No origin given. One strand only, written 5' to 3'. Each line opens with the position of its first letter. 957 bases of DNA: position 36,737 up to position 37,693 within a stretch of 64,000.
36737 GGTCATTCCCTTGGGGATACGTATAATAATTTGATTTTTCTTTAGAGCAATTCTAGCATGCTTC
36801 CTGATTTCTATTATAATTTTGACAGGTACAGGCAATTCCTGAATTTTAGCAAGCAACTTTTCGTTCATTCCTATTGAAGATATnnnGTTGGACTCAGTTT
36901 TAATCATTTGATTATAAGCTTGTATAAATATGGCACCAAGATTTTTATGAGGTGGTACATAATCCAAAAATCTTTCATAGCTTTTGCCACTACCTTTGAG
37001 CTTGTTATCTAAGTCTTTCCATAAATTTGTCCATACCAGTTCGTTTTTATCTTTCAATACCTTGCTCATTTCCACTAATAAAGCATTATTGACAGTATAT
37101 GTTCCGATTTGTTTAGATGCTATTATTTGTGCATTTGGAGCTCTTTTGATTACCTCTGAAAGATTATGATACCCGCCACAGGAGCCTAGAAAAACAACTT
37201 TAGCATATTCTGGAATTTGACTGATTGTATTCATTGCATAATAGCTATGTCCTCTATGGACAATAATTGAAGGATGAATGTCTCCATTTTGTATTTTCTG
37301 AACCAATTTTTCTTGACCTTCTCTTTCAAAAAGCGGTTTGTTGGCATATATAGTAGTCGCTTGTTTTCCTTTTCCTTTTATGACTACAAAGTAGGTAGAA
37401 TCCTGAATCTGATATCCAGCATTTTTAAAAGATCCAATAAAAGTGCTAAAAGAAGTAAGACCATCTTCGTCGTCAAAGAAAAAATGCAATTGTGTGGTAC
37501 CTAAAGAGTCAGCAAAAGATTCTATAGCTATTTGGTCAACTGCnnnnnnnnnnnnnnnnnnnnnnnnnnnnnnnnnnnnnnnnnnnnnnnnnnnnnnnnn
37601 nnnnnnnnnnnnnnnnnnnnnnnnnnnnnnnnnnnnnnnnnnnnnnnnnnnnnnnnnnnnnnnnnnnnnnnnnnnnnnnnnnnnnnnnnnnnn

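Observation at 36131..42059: Operon of two large tandem paralogous secreted proteins of unknown function followed by a DUF45/M48-type zinc hydrolase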

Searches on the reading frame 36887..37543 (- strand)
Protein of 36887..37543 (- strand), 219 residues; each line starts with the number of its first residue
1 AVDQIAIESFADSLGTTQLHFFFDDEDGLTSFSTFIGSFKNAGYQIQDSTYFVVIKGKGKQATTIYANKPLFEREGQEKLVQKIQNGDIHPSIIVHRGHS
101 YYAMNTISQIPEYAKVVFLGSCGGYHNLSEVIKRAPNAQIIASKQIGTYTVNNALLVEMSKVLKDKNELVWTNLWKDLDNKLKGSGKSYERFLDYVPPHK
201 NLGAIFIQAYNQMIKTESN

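Call 33: predict_structure(alignment_id=A2)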
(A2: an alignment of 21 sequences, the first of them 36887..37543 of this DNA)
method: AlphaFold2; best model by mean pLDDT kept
length: 219 residues; sequences in the alignment: 21
mean_pLDDT: 91.3   pTM: 0.88
mean pLDDT of the five models: 91.3, 87.0, 86.9, 85.7, 83.8
residues with pLDDT >= 90: 154; 70-90: 61; 50-70: 4; < 50: 0
segments of 3 or more residues with pLDDT < 50: none
pLDDT, mean of each block of 10 residues (from residue 1): 88 91 94 97 97 94 96 97 96 94 94 94 87 92 78 94 93 94 91 88 82 74
secondary structure, 60 per line:
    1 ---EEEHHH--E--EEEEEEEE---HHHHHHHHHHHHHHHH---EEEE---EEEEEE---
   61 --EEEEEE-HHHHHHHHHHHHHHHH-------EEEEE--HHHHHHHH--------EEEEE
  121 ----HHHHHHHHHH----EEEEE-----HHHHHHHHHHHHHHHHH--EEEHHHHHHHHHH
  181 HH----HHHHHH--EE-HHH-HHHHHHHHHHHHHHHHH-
elements in order: E4-6 E15-22 H26-41 E45-48 E52-57 E63-68 H70-85 E93-97 H100-107 E116-120 H125-134 E139-143 H149-165 E168-170 H171-182 H187-192 H202-218
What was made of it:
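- In the model these residues fall at strand ends or at helix starts (call 33). The order of secondary-structure elements is beta-alpha-beta around His and Cys (call 33).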

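Call 35: fold_search(model_id=the predicted structure, library=pdb)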
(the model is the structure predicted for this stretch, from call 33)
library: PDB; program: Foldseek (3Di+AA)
matches with E <= 10: 1433; with E <= 0.001: 0
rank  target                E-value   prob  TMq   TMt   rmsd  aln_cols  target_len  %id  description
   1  9edt_G                1.8e-03  0.99  0.34  0.37   6.5       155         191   13  Tubulin cofactors D,E,G bound to tubulin dimer (released 2026-02-04)
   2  8yl2_A                2.2e-03  0.98  0.36  0.28   7.3       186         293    8  Crystal Structure of Homo Tetrameric RagA-like small GTPase from Asgard Lokiarchaeota (LokiRagO) in complex with GTP (released 2025-09-10)
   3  3t1q_A                2.3e-03  0.97  0.33  0.39   9.0       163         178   13  MglA bound to GppNHp in complex with MglB (released 2011-08-31)
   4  2y8e_B                3.0e-03  0.97  0.37  0.45   6.5       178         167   12  Crystal structure of D. melanogaster Rab6 GTPase bound to GMPPNP (released 2011-07-06)
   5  3iby_C                4.0e-03  0.96  0.37  0.35  16.3       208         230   12  Structure of cytosolic domain of L. pneumophila FeoB (released 2009-10-13)
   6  5lef_B                4.5e-03  0.98  0.34  0.43   6.2       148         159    9  Rab6A:Kif20A complex (released 2017-11-15)
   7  8yl2_B                5.1e-03  0.96  0.36  0.29   7.3       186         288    8  Crystal Structure of Homo Tetrameric RagA-like small GTPase from Asgard Lokiarchaeota (LokiRagO) in complex with GTP (released 2025-09-10)
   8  2y8e_A                5.4e-03  0.94  0.32  0.40   6.3       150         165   11  Crystal structure of D. melanogaster Rab6 GTPase bound to GMPPNP (released 2011-07-06)
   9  3iby_A                5.4e-03  0.87  0.34  0.32  16.8       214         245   15  Structure of cytosolic domain of L. pneumophila FeoB (released 2009-10-13)
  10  9v5s_A                6.1e-03  0.95  0.36  0.23   8.3       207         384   10  Crystal structure of EF-Tu from Mycoplasma pneumoniae (released 2025-10-29)
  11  6jmg_B                6.1e-03  0.57  0.29  0.25  19.4       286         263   12  Crystal structure of xRbj (released 2020-03-11)
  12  3t12_A                7.3e-03  0.97  0.38  0.44   6.2       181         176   10  MglA in complex with MglB in transition state (released 2011-08-31)
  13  7ok7_C                7.3e-03  0.92  0.33  0.37   7.1       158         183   10  Crystal structure of the UNC119B ARL3 complex (released 2021-06-09)
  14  8ij9_A                7.3e-03  0.90  0.31  0.37   6.7       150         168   10  Crystal structure of the ELKS1/Rab6B complex (released 2023-06-14)
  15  8ouk                  8.3e-03  0.66  0.31  0.37  12.8       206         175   12  Arf GTPase from the asgard Hodarchaea : HodArfR1 bound to GTP (released 2024-05-01)
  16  9v5s_B                8.8e-03  0.97  0.34  0.22   6.2       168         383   10  Crystal structure of EF-Tu from Mycoplasma pneumoniae (released 2025-10-29)
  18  8yl2_C                9.4e-03  0.93  0.36  0.29   7.3       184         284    8  Crystal Structure of Homo Tetrameric RagA-like small GTPase from Asgard Lokiarchaeota (LokiRagO) in complex with GTP (released 2025-09-10)
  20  9h4q_a                1.1e-02  0.90  0.43  0.34  16.0       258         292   10  Cryo-EM structure of the SEAC wing - EGOC (released 2025-11-05)
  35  8ym3                  2.2e-02  0.44  0.29  0.18  12.7       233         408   10  Structural basis of Elongation factor Tu in regulating photoinhibition in Synechococcus sp. PCC 7942. (released 2025-03-19)
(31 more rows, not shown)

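Call 38: find_related_loci(query=A2, collection=genome_contigs, flank=6000)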
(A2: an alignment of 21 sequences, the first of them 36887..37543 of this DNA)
Query A2 (219 aa) in genome_contigs; peptide patterns used: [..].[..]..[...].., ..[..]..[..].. (x = any residue, [..] = any of these).
599 stretches matched a pattern (row limit reached: there are more); 533 encode a relative of the query (tblastn E <= 1e-3); the best 80 are kept; 80 distinct loci.
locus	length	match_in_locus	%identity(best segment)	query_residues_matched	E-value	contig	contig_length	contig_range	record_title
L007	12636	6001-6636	74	2-213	1e-110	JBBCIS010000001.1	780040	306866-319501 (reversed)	MAG: bacterium isolate MAG_CPA_04 P10A_000000121353, whole genome shotgun sequence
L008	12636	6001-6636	72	2-213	5e-110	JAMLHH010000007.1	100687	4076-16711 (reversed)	MAG: Chitinophagales bacterium isolate ACE_NR_BACT5 ACE_NR_BACT5_7, whole genome shotgun sequence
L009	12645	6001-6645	47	2-215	1e-65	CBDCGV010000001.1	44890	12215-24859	MAG: Chitinophagales bacterium isolate 67d6fec2-63eb-4809-aedb-c18fc43e7593 genome assembly, contig: contig_1, whole gen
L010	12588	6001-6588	49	19-214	4e-65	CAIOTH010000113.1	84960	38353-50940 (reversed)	MAG: uncultured Bacteroidetes bacterium isolate Umea3_bin-1751 genome assembly, contig: bin-1751:113/174, whole genome s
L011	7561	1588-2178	49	19-215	6e-63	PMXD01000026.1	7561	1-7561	MAG: Bacteroidetes bacterium isolate bog_950 73.20110700_S3M.57_contig_54430, whole genome shotgun sequence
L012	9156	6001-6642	46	2-214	1e-62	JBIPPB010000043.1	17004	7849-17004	MAG: Chitinophagales bacterium isolate ME2015-06-16_3300042319_group6_bin149 Rohwer_bin575_scaffold_1735_c1, whole genom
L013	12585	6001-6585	49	21-215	5e-62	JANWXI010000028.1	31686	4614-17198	MAG: Chitinophagales bacterium isolate SKYG42 NODE_28_length_31686_cov_6.073618, whole genome shotgun sequence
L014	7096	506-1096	47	18-214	4e-62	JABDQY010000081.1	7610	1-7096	MAG: Bacteroidia bacterium isolate Site_C15 k127_449633, whole genome shotgun sequence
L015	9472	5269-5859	46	19-215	3e-61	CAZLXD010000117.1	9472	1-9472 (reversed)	MAG TPA_asm: uncultured Chitinophaga sp. isolate binchicken_co16_334 genome assembly, contig: NODE_12008_length_9472_cov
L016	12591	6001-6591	47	21-217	2e-61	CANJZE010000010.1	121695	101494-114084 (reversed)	MAG: Bacteroidetes bacterium isolate RH-26jul17-168 genome assembly, contig: RH-26jul17-C287, whole genome shotgun seque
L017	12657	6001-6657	46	1-218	2e-61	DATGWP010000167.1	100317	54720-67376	MAG TPA_asm: Chitinophagales bacterium isolate SMAG_U10585 k141_423725, whole genome shotgun sequence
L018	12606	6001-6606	46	10-210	8e-61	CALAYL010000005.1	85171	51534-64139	MAG TPA_asm: uncultured Bacteroidetes bacterium isolate SRR5576005_bin.105_CONCOCT_v1.1_MAG genome assembly, contig: ERZ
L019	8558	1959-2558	44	18-217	7e-61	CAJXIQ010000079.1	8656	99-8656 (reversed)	MAG TPA_asm: uncultured Bacteroidetes bacterium isolate SRR5268667_bin.63_MetaBAT_v2.12.1_MAG genome assembly, contig: N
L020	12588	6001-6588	48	21-216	1e-60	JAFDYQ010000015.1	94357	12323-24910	MAG: Bacteroidetes bacterium isolate SZAS-59 LIN-388__15__length-94357, whole genome shotgun sequence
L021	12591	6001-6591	45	21-217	3e-60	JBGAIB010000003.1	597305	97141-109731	MAG: Chitinophagales bacterium isolate MAG_MBR_H125.33 MBRH125-33_opera_contig_71, whole genome shotgun sequence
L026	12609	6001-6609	45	17-216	4e-59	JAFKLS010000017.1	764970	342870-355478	MAG: Sphingobacteriia bacterium isolate SCN18_14_9_16_R3_B_37_82 SCN18_14_9_16_R3_B_scaffold_4, whole genome shotgun seq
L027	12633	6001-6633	44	11-218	2e-58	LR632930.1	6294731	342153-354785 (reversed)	Chitinophaga pinensis isolate 3 genome assembly, chromosome: 1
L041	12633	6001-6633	41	10-217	1e-55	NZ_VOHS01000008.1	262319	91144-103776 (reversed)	Chitinophaga pinensis strain YS-16 tig00000023, whole genome shotgun sequence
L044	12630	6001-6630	42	11-217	2e-55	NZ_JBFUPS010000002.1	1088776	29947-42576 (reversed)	Chitinophaga sp. RCC_12 NODE_2_length_1088776_cov_85.785430, whole genome shotgun sequence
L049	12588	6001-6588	44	20-212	1e-54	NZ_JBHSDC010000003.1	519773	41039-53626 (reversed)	Parasediminibacterium paludis strain CECT 8010 platanus_K_21_77_3, whole genome shotgun sequence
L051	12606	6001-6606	43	20-218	1e-54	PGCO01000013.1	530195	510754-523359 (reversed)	MAG: Sediminibacterium sp. FEMGT703S NODE_5_length_530195_cov_126.818, whole genome shotgun sequence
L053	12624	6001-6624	43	10-215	3e-54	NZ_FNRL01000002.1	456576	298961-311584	Chitinophaga terrae (ex Kim and Jung 2007) strain DSM 23920, whole genome shotgun sequence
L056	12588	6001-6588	45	20-212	2e-54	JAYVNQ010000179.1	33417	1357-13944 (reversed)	MAG: Chitinophagales bacterium isolate GL65_DN_metabinner_13 GL65_DN_metabinner_13_178, whole genome shotgun sequence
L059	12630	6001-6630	40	11-217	2e-54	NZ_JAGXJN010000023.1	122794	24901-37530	Chitinophaga sp. GbtcB8 B8_23, whole genome shotgun sequence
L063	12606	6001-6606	44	20-218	4e-54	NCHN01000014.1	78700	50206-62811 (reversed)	MAG: Sphingobacteriia bacterium 24-36-13 04302015_24_scaffold_97, whole genome shotgun sequence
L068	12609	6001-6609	41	21-219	4e-54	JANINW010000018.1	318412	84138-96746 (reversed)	MAG: Flavipsychrobacter sp. isolate Bin.009_Pasture NODE_34_length_318412_cov_3.845488, whole genome shotgun sequence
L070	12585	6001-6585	44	20-211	3e-53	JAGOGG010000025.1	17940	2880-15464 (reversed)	MAG: Sediminibacterium sp. isolate Go_SlAct_bin_492 Go_SlAct_12296_length_17940_cov_6.869477, whole genome shotgun seque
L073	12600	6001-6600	42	21-217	4e-53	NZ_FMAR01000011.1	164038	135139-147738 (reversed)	Chitinophaga costaii strain A37T2, whole genome shotgun sequence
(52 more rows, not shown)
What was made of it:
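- At least 533 species genomes carry a relative, including cultured Chitinophaga, Sediminibacterium and Pinibacter (call 38).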

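Call 42: search_solved_structures(query=A2, max_evalue=10, show_alignments=5)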
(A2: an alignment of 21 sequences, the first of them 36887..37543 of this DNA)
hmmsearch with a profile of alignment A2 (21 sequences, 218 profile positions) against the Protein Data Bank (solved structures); distinct sequences matched with E-value up to 10: 6.
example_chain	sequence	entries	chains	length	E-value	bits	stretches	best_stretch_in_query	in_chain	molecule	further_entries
6ux2_B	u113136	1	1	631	0.69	12.4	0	165-207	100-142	Nonstructural Protein 5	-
5u0c_A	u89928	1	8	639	0.71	12.3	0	165-207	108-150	NS5 RNA polymerase domain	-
5tmh_A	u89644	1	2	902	1.5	11.3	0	165-207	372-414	Polyprotein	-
6wcz_B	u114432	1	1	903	1.5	11.3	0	165-207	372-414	Non-structural protein 5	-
5u0b_A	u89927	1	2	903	1.5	11.2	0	165-207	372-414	Genome polyprotein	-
5tfr_A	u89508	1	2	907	1.6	11.2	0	165-207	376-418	Genome polyprotein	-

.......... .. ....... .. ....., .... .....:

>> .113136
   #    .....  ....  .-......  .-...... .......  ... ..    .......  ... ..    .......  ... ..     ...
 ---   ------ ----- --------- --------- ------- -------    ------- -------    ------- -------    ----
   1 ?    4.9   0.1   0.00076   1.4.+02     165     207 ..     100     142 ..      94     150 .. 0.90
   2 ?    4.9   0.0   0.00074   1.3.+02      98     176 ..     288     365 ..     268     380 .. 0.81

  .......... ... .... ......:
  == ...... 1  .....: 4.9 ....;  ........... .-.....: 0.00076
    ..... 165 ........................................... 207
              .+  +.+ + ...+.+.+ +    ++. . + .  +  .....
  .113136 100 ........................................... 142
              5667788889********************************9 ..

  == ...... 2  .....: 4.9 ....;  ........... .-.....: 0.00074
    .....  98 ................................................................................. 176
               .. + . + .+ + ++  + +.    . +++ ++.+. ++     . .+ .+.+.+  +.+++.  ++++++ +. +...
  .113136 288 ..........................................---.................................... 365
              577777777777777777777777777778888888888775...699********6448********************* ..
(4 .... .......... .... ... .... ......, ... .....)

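Call 43: search_protein_families(library=pfam, alignment_id=A2, max_evalue=10)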
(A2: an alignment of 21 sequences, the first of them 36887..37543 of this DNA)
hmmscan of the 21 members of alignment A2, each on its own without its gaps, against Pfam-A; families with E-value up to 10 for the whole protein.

A. member 1, window:36887-37543:- (219 aa): 0 families

B. families by the number of members that match (of 21 scanned): 14 families
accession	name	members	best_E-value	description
PF01776.22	Ribosomal_L22e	1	0.0039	Ribosomal L22e protein family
PF01467.32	CTP_transf_like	1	0.0054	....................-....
PF07685.20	GATase_3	1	0.011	CobB/CobQ-like glutamine amidotransferase domain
PF16022.11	DUF4783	1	0.032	Domain of unknown function (DUF4783)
PF12870.14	DUF4878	1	0.035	Domain of unknown function (DUF4878)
PF16475.10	DUF5052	1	0.039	Domain of unknown function (DUF5052)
PF04405.19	ScdA_N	1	0.073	Domain of Unknown function (DUF542)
PF13654.12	AAA_32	1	0.11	LonB-like, AAA domain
PF18436.6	HECW1_helix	1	0.11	Helical box domain of E3 ubiquitin-protein ligase HECW1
PF17279.8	DUF5344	1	0.13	Family of unknown function (DUF5344)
PF13522.11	GATase_6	1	0.17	Glutamine amidotransferase domain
PF10685.14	KGG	1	0.18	Stress-induced bacterial acidophilic repeat motif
PF13566.11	DUF4130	1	0.19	Domain of unknown function (DUF4130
PF19259.5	Ty3_capsid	1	0.51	Ty3 transposon capsid-like protein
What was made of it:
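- On Nucleophile-elbow hydrolases (alpha/beta hydrolases, class I glutamine amidotransferases, DJ-1/PfpI): Only one member gave a weak GATase_3 hit, at E = 0.011 (call 43).
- No peptidase or CHAT family from Pfam matches, even at E = 10 (call 43).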
